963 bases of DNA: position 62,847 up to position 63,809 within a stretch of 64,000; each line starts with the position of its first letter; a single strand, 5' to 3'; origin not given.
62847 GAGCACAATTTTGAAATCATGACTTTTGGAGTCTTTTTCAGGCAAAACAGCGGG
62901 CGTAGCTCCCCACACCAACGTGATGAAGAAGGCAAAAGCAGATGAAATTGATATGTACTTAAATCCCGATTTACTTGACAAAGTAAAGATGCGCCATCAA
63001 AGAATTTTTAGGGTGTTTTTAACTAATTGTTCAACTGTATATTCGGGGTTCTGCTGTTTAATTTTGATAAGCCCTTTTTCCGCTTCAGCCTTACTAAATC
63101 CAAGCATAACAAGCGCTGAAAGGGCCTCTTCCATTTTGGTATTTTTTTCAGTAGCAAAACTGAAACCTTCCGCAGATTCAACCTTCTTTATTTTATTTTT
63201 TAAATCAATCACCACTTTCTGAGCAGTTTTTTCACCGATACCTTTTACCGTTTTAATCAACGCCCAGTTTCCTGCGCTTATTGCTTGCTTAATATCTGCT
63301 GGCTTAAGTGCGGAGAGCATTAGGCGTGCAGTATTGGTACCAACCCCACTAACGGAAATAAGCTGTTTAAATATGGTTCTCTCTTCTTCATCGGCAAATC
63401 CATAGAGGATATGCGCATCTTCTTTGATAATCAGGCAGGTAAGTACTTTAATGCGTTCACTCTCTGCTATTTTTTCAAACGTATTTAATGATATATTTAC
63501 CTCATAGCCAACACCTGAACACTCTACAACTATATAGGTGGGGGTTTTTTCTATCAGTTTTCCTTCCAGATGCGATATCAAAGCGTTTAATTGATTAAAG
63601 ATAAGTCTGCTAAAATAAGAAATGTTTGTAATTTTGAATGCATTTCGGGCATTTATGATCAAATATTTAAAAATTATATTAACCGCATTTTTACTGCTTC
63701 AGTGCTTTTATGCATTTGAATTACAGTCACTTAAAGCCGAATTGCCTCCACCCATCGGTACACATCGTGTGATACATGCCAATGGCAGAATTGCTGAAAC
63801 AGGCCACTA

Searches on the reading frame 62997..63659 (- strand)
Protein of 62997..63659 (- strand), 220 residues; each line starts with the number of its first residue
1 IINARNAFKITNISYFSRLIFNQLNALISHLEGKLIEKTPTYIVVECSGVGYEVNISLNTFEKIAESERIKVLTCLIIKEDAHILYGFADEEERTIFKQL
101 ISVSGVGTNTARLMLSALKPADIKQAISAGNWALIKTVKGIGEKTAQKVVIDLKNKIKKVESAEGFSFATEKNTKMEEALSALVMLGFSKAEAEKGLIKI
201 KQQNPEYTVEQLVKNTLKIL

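Call 29: search_protein_families(library=pfam, proteins=[window:62997-63659:-], max_evalue=0.0001)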
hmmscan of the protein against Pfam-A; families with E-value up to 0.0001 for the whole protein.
window:62997-63659:- (220 aa): 4 families
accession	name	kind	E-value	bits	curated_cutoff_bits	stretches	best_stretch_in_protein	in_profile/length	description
PF01330.27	RuvA_N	-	8.9e-22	77.4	23.6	1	28-87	2-61/61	RuvA N terminal domain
PF14520.12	HHH_5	-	1.1e-12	48.7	27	1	97-154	1-56/57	Helix-hairpin-helix domain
PF07499.19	RuvA_C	-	5.7e-11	43.2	24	1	175-220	2-46/47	RuvA, C-terminal domain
PF00633.29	HHH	-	1.3e-05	25.2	24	0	135-149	13-27/30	Helix-hairpin-helix motif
